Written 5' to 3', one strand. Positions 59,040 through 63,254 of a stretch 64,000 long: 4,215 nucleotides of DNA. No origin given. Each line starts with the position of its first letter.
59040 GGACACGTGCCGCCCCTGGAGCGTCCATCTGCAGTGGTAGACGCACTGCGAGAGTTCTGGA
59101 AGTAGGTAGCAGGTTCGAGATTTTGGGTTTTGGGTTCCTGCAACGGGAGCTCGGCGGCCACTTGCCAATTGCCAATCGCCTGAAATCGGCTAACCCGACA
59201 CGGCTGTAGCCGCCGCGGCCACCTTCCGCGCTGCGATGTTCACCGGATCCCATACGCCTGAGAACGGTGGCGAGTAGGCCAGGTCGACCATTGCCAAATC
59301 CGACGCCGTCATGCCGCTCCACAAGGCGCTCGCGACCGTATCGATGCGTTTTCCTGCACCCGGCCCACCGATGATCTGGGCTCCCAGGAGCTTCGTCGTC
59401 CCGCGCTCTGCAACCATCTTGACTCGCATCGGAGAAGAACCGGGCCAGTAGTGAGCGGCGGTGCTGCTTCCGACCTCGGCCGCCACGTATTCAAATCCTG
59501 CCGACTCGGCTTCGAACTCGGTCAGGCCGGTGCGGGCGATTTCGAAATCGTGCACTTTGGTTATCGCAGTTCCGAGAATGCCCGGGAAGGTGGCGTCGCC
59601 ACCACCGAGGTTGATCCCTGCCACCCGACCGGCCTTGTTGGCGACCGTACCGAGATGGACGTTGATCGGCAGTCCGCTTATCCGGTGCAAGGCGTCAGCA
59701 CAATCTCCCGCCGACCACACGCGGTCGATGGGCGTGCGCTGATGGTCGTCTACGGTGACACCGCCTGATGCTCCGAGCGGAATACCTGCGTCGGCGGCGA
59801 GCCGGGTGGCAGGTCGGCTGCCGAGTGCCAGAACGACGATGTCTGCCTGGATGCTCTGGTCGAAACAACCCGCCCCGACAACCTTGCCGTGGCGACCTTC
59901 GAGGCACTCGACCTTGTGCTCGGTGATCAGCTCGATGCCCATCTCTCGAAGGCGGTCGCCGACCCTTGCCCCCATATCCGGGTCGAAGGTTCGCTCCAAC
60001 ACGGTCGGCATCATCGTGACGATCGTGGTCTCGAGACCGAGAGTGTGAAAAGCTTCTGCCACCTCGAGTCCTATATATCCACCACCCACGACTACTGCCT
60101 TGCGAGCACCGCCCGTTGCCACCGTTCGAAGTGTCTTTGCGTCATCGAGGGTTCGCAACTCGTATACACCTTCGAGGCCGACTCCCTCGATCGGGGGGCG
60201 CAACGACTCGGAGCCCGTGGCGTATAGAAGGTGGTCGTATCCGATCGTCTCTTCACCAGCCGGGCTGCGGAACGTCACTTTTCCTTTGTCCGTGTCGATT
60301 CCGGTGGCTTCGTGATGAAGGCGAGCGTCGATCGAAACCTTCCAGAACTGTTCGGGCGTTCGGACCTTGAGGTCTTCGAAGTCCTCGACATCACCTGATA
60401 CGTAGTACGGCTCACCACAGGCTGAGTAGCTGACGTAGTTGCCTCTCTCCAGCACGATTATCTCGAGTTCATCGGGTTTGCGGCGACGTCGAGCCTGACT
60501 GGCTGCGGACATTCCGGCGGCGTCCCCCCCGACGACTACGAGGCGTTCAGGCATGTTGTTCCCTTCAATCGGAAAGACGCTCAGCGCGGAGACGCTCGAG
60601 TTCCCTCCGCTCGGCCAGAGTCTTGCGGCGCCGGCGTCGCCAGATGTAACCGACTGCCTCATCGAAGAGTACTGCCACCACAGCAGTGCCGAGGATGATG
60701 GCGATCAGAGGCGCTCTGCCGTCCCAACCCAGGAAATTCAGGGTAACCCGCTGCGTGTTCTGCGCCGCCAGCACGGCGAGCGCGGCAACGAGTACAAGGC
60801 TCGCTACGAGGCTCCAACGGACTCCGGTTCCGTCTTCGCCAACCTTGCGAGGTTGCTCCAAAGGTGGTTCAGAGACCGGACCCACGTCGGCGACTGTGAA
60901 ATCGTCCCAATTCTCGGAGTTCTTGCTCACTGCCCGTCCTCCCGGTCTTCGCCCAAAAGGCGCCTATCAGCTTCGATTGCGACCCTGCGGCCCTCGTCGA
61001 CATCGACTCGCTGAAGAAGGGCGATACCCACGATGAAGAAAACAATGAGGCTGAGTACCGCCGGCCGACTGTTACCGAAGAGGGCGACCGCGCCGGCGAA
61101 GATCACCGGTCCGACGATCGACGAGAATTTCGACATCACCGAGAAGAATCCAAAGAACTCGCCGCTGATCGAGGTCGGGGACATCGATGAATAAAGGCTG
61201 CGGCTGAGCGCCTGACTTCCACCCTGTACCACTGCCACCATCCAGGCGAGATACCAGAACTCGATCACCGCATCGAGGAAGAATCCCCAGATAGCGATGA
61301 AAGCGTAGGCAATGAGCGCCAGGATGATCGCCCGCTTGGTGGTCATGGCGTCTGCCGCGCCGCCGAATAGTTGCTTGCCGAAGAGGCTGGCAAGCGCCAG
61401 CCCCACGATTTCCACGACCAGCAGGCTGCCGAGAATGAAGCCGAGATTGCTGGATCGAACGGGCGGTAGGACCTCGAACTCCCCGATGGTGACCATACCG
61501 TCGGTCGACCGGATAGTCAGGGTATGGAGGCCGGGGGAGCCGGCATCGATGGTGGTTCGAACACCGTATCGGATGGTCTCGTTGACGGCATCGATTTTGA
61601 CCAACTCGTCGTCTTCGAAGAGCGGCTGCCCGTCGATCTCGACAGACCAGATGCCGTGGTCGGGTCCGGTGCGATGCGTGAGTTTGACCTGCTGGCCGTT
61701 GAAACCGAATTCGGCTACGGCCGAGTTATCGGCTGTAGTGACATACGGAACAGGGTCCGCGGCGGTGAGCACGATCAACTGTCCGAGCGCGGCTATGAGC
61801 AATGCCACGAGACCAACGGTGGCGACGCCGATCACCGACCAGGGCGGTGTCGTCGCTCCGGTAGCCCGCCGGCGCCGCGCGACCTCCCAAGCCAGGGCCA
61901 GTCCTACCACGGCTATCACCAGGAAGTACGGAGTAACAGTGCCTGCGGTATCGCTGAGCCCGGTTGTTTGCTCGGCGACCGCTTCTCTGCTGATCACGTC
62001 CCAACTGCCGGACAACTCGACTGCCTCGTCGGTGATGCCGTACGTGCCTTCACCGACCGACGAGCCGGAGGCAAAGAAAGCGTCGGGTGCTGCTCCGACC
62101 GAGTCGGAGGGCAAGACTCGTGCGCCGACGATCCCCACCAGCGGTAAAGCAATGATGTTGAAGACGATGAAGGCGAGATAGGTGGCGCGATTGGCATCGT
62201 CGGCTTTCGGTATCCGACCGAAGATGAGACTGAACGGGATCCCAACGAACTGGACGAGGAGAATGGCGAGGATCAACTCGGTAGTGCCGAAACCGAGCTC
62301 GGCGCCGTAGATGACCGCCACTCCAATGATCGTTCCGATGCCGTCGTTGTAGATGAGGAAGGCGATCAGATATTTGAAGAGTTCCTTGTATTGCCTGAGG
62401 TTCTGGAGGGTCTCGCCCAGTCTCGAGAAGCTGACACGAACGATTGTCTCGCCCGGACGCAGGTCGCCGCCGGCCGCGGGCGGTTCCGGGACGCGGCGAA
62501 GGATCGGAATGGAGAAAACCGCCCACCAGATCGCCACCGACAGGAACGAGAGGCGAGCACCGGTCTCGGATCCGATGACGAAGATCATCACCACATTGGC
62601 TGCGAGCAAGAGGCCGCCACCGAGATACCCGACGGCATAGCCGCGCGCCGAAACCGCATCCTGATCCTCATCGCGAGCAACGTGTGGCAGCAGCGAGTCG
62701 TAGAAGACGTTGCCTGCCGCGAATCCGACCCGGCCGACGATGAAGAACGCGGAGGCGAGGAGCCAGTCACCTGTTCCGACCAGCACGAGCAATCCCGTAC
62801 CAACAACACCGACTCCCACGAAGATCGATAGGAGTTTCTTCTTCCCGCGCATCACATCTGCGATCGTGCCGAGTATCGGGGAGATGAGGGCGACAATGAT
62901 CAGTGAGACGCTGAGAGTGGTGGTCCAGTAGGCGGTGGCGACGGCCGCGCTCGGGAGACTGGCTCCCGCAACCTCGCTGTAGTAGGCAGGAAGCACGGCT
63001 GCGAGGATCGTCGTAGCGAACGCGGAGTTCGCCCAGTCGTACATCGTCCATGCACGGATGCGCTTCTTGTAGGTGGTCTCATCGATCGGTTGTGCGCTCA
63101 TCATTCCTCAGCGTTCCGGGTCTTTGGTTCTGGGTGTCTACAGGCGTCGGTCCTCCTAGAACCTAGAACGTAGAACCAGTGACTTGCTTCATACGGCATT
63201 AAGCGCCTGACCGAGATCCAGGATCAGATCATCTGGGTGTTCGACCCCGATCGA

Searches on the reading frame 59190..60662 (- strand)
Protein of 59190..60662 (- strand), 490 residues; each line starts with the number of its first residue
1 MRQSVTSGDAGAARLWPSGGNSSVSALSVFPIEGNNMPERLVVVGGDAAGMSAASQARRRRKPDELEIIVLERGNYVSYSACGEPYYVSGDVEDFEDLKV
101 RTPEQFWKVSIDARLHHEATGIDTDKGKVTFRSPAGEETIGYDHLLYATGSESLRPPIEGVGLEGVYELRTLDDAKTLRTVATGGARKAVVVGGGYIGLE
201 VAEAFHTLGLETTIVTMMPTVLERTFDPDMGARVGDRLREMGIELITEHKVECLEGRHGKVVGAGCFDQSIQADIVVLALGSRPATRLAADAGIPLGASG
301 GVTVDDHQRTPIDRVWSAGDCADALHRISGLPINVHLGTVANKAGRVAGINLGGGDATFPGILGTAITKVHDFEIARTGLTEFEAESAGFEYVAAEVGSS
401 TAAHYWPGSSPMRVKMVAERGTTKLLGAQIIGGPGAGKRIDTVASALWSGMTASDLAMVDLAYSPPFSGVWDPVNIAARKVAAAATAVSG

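Call 54: search_protein_families(library=pfam, proteins=[window:59190-60662:-], max_evalue=0.00001)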
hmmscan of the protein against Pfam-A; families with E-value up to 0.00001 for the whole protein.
window:59190-60662:- (490 aa): 5 families
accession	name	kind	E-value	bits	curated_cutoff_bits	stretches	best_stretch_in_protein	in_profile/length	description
PF07992.20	Pyr_redox_2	-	4.2e-61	207.4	26.1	1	40-325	2-278/291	Pyridine nucleotide-disulphide oxidoreductase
PF00070.33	Pyr_redox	-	8e-24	84.4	22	1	188-261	1-74/82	Pyridine nucleotide-disulphide oxidoreductase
PF02852.28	Pyr_redox_dim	-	1.4e-18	67.6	25.3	1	367-469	3-104/110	Pyridine nucleotide-disulphide oxidoreductase, dimerisation domain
PF13738.12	Pyr_redox_3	-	5.6e-07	29.5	30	0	187-307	165-292/305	Pyridine nucleotide-disulphide oxidoreductase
PF03486.20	HI0933_like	-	1e-06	28.8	50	0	237-305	118-188/244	HI0933-like protein Rossmann domain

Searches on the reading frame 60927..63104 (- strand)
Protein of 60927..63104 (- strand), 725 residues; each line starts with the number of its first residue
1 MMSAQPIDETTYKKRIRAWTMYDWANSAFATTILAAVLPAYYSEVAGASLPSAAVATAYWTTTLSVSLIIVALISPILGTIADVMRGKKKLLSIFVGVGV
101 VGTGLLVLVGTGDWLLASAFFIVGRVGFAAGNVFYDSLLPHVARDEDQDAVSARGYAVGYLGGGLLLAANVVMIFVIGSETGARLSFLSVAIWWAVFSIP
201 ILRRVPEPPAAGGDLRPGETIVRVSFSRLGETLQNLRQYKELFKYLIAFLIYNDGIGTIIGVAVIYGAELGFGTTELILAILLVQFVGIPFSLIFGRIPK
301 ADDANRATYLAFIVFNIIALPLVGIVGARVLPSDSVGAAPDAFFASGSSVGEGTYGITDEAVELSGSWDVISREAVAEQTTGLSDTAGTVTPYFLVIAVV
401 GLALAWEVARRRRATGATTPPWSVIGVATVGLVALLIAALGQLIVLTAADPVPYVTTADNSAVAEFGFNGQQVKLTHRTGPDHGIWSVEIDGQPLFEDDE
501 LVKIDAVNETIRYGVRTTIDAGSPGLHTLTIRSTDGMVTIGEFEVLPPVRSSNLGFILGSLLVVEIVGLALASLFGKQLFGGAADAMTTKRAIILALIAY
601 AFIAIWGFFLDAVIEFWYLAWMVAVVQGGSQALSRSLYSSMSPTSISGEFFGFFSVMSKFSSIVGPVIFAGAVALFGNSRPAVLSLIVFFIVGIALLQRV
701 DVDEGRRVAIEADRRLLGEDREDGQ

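Call 54: search_protein_families(library=pfam, proteins=[window:60927-63104:-], max_evalue=0.00001)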
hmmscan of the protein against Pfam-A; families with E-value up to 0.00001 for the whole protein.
window:60927-63104:- (725 aa): 2 families
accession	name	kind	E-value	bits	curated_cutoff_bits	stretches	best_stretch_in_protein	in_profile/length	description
PF11700.14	ATG22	-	1.3e-68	232.3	24.1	2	12-329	2-375/482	Vacuole effluxer Atg22 like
PF07690.21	MFS_1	-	3.2e-15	56.4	33.4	1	15-165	202-345/347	Major Facilitator Superfamily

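Call 61: find_encoding_contigs(protein=window:60927-63104:-, flank=10000, max_places=2)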
Protein window:60927-63104:- (725 aa): 2 contigs read that carry it; 2 places shown.
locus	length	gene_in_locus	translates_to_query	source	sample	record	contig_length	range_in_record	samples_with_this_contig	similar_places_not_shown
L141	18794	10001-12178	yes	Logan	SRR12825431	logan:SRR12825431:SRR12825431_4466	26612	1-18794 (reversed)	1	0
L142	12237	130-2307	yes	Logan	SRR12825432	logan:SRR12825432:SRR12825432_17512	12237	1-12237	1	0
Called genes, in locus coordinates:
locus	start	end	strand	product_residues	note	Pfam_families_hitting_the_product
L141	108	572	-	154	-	PF01451:LMWPc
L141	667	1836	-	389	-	PF06224:AlkZ-like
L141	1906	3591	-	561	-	-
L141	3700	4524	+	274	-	PF02517:Rce1-like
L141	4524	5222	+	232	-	-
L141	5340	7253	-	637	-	PF20434:BD-FAE, PF00326:Peptidase_S9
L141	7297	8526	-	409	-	PF07995:GSDH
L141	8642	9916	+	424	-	PF01053:Cys_Met_Meta_PP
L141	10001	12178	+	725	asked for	PF07690:MFS_1 (weak), PF11700:ATG22, PF07690:MFS_1 (weak)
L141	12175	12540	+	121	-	PF06305:LapA_dom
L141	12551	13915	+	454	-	PF03486:HI0933_like (faint), PF07992:Pyr_redox_2, PF13738:Pyr_redox_3 (faint), PF00070:Pyr_redox, PF02852:Pyr_redox_dim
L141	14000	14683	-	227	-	PF00561:Abhydrolase_1, PF12697:Abhydrolase_6, PF12146:Hydrolase_4, PF08386:Abhydrolase_4 (weak)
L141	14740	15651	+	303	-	PF00565:SNase, PF00932:LTD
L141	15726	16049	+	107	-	-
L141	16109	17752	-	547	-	PF00171:Aldedh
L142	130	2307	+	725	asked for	PF07690:MFS_1 (weak), PF11700:ATG22, PF07690:MFS_1 (weak)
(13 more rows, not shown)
